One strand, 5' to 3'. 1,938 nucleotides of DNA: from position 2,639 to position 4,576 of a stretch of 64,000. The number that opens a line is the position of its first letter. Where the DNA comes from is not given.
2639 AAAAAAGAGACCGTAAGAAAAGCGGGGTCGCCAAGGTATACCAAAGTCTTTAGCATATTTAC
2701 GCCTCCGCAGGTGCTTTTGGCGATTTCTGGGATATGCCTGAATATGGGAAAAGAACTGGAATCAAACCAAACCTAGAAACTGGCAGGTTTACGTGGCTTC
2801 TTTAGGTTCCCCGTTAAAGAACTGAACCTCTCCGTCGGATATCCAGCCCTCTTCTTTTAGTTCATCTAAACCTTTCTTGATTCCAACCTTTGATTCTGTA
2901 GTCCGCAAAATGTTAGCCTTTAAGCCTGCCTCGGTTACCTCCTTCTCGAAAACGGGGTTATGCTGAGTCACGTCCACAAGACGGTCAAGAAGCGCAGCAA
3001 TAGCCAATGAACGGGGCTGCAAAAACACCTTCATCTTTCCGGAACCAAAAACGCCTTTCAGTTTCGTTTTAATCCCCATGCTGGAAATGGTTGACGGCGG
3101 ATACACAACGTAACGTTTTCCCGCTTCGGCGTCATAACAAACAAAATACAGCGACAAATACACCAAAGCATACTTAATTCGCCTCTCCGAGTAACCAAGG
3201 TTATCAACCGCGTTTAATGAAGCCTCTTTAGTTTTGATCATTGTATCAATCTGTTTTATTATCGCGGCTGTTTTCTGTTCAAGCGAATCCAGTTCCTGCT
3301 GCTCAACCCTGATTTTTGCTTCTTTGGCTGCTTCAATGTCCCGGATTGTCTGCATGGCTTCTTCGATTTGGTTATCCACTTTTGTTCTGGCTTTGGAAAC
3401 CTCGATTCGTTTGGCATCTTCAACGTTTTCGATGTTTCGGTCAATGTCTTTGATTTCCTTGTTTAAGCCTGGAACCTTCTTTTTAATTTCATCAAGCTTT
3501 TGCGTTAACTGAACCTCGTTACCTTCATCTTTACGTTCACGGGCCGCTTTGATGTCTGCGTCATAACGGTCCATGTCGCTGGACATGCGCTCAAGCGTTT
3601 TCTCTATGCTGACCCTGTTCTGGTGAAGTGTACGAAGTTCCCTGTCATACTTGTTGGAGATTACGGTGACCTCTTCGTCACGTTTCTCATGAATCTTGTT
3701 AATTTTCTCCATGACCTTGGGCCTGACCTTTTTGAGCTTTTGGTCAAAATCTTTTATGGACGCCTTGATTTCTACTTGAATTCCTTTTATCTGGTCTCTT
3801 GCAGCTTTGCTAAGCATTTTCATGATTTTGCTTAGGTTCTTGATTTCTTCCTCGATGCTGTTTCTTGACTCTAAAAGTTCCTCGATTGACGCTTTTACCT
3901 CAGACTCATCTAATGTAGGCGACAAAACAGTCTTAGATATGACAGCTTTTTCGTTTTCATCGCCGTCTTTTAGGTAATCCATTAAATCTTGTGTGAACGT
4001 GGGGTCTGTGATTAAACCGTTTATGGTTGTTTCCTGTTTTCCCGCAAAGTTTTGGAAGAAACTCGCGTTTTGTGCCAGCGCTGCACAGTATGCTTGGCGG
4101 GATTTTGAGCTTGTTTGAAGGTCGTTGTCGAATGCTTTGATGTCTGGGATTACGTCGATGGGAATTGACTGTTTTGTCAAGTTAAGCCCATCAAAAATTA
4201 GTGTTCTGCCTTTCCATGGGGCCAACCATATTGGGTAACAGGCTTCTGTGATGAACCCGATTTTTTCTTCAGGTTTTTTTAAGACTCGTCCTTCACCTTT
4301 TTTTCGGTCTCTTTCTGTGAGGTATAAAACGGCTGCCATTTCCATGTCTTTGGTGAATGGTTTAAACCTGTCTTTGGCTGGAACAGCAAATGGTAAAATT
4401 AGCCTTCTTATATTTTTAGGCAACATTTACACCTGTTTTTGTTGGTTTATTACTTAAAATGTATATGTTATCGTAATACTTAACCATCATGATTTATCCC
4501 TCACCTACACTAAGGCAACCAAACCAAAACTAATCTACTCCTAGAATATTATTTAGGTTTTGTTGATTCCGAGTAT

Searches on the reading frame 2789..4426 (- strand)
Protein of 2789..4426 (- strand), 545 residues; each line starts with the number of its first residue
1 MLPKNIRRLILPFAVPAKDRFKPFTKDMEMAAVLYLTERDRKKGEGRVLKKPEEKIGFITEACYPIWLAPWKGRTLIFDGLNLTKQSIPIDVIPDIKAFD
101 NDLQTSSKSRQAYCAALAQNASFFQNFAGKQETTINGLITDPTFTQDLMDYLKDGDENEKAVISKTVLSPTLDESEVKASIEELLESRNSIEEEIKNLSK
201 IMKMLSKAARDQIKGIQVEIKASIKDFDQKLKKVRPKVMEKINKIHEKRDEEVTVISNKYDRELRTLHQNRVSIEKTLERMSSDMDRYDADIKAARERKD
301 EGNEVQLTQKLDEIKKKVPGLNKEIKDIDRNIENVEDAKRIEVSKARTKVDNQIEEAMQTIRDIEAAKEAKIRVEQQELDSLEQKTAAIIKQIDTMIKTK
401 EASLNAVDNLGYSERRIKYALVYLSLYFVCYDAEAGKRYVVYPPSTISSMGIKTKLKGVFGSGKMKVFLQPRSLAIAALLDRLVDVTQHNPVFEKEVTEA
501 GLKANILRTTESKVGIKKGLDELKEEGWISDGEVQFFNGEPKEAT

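Call 62: find_encoding_contigs(protein=window:2789-4426:-, flank=10000, max_places=2)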
Protein window:2789-4426:- (545 aa): 1 contig read that carries it; 1 place shown.
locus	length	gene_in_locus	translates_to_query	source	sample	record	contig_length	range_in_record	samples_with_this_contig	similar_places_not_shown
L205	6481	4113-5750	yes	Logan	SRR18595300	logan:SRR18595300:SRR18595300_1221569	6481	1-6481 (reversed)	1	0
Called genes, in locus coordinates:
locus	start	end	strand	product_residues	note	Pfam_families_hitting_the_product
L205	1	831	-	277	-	?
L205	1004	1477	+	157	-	PF06445:GyrI-like, PF14526:Cass2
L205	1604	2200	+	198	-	-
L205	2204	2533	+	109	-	PF13601:HTH_34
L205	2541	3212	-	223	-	PF00702:Hydrolase, PF13419:HAD_2, PF13242:Hydrolase_like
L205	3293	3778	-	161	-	PF00719:Pyrophosphatase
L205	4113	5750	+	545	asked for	-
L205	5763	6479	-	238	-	?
